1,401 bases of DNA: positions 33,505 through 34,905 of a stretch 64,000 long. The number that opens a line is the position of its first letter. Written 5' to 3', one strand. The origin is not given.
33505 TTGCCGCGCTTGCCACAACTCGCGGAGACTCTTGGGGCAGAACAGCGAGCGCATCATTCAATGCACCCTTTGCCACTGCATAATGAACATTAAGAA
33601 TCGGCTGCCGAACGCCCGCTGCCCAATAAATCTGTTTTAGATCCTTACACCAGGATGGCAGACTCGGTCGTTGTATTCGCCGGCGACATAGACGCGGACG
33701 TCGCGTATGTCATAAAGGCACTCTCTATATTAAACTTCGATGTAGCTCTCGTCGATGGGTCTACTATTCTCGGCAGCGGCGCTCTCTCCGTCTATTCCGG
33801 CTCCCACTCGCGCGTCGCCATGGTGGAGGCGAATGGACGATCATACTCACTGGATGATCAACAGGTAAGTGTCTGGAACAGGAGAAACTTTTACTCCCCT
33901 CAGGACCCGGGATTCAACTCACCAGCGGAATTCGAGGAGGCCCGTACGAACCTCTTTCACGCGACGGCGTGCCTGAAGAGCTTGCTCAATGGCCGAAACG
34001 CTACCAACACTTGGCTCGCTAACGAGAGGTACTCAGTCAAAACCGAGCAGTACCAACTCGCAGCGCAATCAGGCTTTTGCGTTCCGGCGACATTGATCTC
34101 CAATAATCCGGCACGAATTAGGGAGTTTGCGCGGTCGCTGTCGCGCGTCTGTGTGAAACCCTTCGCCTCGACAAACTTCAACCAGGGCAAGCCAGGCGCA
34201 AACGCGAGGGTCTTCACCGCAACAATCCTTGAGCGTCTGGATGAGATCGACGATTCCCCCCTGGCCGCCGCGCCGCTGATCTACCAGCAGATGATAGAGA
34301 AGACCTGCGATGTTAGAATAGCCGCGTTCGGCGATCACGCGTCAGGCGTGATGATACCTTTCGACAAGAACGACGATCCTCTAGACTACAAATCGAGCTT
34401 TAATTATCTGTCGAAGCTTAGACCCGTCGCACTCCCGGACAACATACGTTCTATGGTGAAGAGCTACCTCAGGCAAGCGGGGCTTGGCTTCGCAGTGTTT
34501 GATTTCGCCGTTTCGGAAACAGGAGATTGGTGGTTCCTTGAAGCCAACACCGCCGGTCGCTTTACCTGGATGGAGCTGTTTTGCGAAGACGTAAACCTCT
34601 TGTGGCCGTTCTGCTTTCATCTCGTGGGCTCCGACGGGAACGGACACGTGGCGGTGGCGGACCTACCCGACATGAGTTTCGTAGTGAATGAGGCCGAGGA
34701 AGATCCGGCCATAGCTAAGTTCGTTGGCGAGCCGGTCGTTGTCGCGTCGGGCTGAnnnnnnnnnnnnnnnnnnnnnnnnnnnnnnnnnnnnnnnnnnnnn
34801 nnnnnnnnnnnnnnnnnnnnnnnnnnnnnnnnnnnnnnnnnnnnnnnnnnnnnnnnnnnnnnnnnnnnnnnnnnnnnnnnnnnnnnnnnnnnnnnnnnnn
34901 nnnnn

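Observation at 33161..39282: RiPP cluster combining an ATP-grasp ligase with a double-glycine, 8-Cys precursor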

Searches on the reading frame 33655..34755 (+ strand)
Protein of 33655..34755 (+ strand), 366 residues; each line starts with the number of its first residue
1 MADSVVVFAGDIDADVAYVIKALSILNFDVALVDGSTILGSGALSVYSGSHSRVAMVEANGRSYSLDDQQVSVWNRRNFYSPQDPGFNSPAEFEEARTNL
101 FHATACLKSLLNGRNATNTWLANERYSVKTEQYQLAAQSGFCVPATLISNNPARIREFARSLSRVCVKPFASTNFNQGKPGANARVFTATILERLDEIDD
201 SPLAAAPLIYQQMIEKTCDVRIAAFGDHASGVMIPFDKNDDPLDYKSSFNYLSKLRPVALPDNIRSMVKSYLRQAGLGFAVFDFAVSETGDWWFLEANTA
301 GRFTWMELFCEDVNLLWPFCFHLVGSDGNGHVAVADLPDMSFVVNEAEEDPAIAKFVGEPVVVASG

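Call 3: search_protein_families(library=pfam, proteins=[window:33655-34755:+], max_evalue=1)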
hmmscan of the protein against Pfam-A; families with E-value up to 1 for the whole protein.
window:33655-34755:+ (366 aa): 5 families
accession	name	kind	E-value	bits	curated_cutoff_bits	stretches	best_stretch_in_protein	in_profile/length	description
PF14398.11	ATPgrasp_YheCD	-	0.0073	16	26.8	1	282-299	208-225/255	YheC/D like ATP-grasp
PF18299.6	R2K_2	-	0.035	14.4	26.2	1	255-300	87-131/147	ATP-grasp domain, R2K clade family 2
PF21357.2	EIF3E_C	-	0.047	13.7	26.8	1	209-217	2-10/21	Eukaryotic translation initiation factor 3 subunit E, C-terminal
PF02955.21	GSH-S_ATP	-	0.048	13.5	23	1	142-172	11-41/175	Prokaryotic glutathione synthetase, ATP-grasp domain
PF07478.18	Dala_Dala_lig_C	-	0.11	12.4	24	1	264-310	138-185/204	D-ala D-ala ligase C-terminus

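Call 4: search_protein_families(library=ncbifam, proteins=[window:33655-34755:+], max_evalue=1)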
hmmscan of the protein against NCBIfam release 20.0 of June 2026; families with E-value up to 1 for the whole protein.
window:33655-34755:+ (366 aa): 7 families
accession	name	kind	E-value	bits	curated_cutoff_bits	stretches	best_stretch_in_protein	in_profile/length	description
TIGR04187.1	GRASP_SAV_5884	subfamily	6.1e-45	153.8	350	1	5-309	2-298/312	ATP-grasp ribosomal peptide maturase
TIGR04184.1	ATPgraspMvdD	equivalog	2.6e-27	95.8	475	1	8-313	6-309/321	MvdD family ATP-grasp ribosomal peptide maturase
TIGR04185.1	ATPgraspMvdC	equivalog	7.1e-25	87.8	425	1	43-305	40-299/318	MvdC family ATP-grasp ribosomal peptide maturase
TIGR04192.1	GRASP_w_spasm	equivalog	3.9e-07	29.7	230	1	125-311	122-307/318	grasp-with-spasm system ATP-grasp peptide maturase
NF003573.0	PRK05246.1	equivalog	0.0071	15.2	272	1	111-172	102-164/316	glutathione synthase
TIGR01380.1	glut_syn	equivalog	0.07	12.1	299.05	1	111-172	101-163/312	glutathione synthase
NF005315.0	PRK06849.1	equivalog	0.16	10.9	406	1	129-298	117-273/389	hypothetical protein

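Call 5: find_homologous_proteins(query=window:33655-34755:+, max_evalue=0.001)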
Query window:33655-34755:+ (366 aa): 1 proteins with E <= 0.001 among 4299 candidates.
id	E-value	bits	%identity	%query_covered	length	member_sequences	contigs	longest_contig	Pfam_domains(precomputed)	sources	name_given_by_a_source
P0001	1.5e-245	832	100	100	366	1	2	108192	-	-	-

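Call 6: find_related_loci(query=window:33655-34752:+, collection=genome_contigs, flank=8000)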
Query window:33655-34752:+ (366 aa) in genome_contigs; peptide patterns used: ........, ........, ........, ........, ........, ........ (x = any residue, [..] = any of these).
169 stretches matched a pattern, but none encodes a relative of the query by tblastn (E <= 1e-3).

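Call 8: search_solved_structures(query=window:33655-34755:+, max_evalue=1, show_alignments=2)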
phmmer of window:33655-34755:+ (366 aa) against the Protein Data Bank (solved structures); distinct sequences matched with E-value up to 1: 7.
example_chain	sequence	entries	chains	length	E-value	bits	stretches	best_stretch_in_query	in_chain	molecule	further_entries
9bou_A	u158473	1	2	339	9.5e-23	84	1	9-308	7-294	MvdD-like pre-ATP grasp domain-containing protein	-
5ig9_A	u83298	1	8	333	1.9e-18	69.9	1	5-310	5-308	ATP grasp ligase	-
7mgv_A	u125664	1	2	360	3.2e-18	69.2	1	123-312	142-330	CdnC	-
5ig8_A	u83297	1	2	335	3.6e-17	65.7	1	62-307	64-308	ATP grasp ligase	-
7m4s_A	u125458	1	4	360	1.3e-14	57.3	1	128-307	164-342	AMdnB protein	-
7drm_A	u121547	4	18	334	1.4e-06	30.8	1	62-325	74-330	ATP-grasp domain-containing protein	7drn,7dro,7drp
8iuf_B8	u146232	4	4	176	0.13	14.5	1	255-300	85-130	NDUFB8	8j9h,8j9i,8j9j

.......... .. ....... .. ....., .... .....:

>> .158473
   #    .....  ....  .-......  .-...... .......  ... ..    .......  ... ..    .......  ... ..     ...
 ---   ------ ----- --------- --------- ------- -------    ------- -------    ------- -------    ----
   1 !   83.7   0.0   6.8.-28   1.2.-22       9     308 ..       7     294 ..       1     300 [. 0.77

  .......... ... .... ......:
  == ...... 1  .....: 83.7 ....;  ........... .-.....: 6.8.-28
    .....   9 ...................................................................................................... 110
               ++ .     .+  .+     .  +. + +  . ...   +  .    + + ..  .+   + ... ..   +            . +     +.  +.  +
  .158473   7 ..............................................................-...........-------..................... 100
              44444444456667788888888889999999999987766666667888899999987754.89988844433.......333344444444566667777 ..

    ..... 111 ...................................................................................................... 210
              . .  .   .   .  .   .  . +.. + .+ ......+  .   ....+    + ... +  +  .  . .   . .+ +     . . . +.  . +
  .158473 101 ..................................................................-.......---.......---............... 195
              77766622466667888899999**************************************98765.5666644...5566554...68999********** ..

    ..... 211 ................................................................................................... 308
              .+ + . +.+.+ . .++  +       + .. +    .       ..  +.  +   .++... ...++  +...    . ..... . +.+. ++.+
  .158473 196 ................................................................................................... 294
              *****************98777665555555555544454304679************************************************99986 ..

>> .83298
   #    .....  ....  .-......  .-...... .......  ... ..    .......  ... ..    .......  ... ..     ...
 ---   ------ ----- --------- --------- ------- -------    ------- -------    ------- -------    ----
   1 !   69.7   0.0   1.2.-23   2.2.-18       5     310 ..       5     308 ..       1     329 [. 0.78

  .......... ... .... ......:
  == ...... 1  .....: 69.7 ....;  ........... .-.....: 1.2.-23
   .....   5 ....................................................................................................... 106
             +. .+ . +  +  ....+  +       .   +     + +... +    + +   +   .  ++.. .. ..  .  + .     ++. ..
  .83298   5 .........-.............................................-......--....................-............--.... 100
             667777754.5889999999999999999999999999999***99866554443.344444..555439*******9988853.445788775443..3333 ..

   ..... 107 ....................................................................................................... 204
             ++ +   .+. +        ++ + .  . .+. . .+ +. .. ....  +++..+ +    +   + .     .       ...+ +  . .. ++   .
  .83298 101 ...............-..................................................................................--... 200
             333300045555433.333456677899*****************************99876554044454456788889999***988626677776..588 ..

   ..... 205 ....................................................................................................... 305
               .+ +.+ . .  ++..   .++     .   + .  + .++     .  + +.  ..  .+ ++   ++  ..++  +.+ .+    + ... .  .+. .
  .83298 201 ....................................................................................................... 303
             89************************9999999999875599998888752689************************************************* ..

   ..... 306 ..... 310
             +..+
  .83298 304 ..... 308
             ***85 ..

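Call 11: find_encoding_contigs(protein=window:33655-34755:+, flank=10000, max_places=6)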
Protein window:33655-34755:+ (366 aa): 4 contigs read that carry it; 3 places shown.
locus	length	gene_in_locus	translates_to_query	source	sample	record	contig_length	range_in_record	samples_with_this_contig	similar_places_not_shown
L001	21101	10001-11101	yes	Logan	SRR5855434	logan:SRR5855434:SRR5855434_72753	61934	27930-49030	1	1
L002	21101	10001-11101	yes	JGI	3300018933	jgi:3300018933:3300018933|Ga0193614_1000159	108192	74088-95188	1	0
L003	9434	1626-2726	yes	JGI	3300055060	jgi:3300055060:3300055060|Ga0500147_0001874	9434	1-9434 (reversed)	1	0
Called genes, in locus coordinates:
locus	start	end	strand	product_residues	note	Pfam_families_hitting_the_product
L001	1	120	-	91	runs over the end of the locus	-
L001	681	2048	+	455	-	-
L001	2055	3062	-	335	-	PF14175:YaaC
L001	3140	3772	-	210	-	-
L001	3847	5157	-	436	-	PF01569:PAP2, PF22778:VCPO_2nd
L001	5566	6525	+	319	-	PF13676:TIR_2, PF27176:Y4lF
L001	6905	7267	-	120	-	PF05901:Excalibur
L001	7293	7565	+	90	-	-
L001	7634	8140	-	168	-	PF05443:ROS_MUCR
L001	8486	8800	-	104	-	-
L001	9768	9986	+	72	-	-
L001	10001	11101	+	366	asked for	-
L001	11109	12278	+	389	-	PF00756:Esterase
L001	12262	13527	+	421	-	-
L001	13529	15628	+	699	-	PF03412:Peptidase_C39, PF00664:ABC_membrane, PF00005:ABC_tran, PF02463:SMC_N (faint), PF13304:AAA_21 (faint)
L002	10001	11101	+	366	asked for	-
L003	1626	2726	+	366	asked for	-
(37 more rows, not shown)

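Call 17: search_protein_representatives(protein=window:33655-34755:+)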
Query: 366 residues. Proteins with E-value up to 0.001 (for the whole library): 6305; up to 1e-10: 2216; up to 1e-30: 14. The best 150 are listed.
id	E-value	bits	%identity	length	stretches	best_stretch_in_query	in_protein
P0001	4.8e-246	831.7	100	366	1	1-366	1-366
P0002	1.3e-92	327.0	43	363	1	2-349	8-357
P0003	2.1e-39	152.0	31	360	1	28-325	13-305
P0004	4.4e-39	151.0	35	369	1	9-325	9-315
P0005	1.3e-38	149.4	32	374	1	4-356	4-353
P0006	3.5e-37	144.7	29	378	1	4-328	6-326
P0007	4.6e-34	134.5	33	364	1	17-325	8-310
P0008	1.5e-33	132.8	30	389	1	11-328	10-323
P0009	1.7e-33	132.6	30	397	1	4-326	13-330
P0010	2.9e-33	131.8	30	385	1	15-360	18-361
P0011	1.3e-32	129.7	32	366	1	71-324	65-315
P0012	1.6e-32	129.4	32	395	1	5-329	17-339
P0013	2.6e-31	125.4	30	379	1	5-331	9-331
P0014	5.5e-31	124.3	31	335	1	71-330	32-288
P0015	1.3e-29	119.9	28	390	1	7-322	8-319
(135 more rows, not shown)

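Call 18: find_encoding_contigs(protein=P0002, flank=10000, max_places=6)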
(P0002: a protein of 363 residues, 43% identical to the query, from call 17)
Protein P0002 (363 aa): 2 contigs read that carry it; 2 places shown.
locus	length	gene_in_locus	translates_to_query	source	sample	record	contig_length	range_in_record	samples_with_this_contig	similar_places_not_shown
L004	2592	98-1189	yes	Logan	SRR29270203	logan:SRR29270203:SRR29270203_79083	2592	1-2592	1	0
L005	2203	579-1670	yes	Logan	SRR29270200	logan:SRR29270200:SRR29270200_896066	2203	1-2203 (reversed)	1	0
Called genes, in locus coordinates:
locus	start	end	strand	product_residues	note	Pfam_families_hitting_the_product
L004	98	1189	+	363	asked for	-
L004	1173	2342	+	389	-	PF00756:Esterase (weak)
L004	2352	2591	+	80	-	?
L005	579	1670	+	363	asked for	-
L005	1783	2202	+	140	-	?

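Call 24: find_related_loci(query=A1, collection=metagenome_contigs, flank=8000)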
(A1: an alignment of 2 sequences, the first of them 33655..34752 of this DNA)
Query A1 (366 aa) in metagenome_contigs; peptide patterns used: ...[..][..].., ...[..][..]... (x = any residue, [..] = any of these).
600 stretches matched a pattern, but none encodes a relative of the query by tblastn (E <= 1e-3).

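Call 27: find_encoding_contigs(protein=P0004, flank=6000, max_places=3)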
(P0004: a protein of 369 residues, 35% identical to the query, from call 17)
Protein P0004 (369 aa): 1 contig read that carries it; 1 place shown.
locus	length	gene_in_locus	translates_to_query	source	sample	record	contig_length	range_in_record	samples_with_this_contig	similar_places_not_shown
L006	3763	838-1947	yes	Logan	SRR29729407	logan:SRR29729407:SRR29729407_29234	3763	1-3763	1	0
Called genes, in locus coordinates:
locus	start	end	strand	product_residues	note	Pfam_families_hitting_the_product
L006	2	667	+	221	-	?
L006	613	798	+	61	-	-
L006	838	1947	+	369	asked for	-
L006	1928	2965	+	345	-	PF20329:DUF6624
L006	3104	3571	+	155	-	-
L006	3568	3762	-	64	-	?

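Call 28: find_encoding_contigs(protein=P0005, flank=6000, max_places=3)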
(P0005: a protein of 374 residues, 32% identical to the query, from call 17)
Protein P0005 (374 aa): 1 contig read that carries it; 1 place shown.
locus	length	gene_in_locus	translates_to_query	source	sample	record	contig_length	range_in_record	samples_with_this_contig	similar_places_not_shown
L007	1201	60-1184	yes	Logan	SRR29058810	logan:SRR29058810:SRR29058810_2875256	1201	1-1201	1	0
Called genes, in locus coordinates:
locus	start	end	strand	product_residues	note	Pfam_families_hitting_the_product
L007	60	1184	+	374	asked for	-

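Call 29: find_encoding_contigs(protein=P0003, flank=6000, max_places=3)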
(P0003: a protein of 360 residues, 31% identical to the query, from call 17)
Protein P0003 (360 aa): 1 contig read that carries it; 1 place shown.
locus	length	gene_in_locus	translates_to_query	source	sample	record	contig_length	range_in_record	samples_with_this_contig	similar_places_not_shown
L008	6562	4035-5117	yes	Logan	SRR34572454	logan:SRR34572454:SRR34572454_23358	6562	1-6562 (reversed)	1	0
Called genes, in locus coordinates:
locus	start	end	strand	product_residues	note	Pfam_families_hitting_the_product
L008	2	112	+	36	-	?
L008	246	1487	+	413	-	PF26002:Beta-barrel_AprE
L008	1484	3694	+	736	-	PF03412:Peptidase_C39, PF02463:SMC_N (weak), PF00664:ABC_membrane, PF00005:ABC_tran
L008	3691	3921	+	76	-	-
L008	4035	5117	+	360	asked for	-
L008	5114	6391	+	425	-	-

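Call 54: find_encoding_contigs(protein=P0006, flank=6000, max_places=3)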
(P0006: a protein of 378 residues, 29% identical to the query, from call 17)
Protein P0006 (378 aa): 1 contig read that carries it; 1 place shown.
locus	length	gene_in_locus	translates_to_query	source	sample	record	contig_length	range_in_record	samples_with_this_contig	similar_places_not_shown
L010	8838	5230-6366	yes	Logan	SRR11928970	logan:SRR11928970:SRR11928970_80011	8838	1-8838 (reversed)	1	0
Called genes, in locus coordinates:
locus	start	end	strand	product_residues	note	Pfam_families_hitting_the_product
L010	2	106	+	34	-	?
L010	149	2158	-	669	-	PF03412:Peptidase_C39, PF00664:ABC_membrane, PF00005:ABC_tran, PF02463:SMC_N (faint)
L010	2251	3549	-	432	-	PF26002:Beta-barrel_AprE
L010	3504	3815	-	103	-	-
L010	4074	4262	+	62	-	-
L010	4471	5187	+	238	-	-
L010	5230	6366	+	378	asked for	-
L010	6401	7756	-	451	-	PF01554:MatE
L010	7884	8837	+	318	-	?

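Call 85: find_encoding_contigs(protein=P0007, flank=5000, max_places=2)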
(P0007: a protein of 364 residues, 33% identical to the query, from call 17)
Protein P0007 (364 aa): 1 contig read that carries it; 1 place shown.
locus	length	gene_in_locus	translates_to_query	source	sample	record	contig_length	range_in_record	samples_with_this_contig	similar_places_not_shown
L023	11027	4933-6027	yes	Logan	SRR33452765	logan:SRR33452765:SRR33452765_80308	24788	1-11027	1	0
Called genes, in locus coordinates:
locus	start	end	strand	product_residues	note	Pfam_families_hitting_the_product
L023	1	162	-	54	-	?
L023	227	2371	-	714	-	PF03412:Peptidase_C39, PF00664:ABC_membrane, PF00005:ABC_tran, PF02463:SMC_N (faint)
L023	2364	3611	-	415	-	PF26002:Beta-barrel_AprE (weak)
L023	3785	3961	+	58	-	-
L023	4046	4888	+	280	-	-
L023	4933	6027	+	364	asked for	-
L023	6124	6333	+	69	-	-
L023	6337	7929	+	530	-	PF00239:Resolvase, PF07508:Recombinase, PF13408:Zn_ribbon_recom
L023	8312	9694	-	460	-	PF14464:Prok-JAB (weak), PF00899:ThiF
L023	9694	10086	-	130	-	PF14462:Prok-E2_E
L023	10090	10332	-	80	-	-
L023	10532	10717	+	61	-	-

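Call 86: find_encoding_contigs(protein=P0008, flank=5000, max_places=2)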
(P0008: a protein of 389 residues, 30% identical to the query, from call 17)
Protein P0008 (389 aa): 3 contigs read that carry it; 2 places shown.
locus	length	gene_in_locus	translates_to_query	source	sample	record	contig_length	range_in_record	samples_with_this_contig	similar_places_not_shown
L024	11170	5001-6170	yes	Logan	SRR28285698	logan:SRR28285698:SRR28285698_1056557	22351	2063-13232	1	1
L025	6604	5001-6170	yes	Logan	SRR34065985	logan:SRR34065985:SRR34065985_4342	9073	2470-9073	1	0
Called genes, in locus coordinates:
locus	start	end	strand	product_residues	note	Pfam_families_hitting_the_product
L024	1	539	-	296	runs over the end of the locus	PF05621:TniB, PF13191:AAA_16 (faint), PF13401:AAA_22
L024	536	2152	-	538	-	PF00665:rve (weak)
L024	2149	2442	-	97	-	-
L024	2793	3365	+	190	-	PF00239:Resolvase, PF02796:HTH_7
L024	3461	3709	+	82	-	-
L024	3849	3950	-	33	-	-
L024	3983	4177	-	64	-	-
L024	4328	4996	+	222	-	PF20329:DUF6624 (weak)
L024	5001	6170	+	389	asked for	-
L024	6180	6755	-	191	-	-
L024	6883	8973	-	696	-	PF03412:Peptidase_C39, PF00664:ABC_membrane, PF00005:ABC_tran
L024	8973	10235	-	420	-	PF25919:BSH_CusB (faint), PF25994:HH_AprE (weak), PF26002:Beta-barrel_AprE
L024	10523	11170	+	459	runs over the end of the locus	PF07669:Eco57I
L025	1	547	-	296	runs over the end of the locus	PF05621:TniB, PF13191:AAA_16 (weak), PF13401:AAA_22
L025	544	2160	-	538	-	PF00665:rve (weak)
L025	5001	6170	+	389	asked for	-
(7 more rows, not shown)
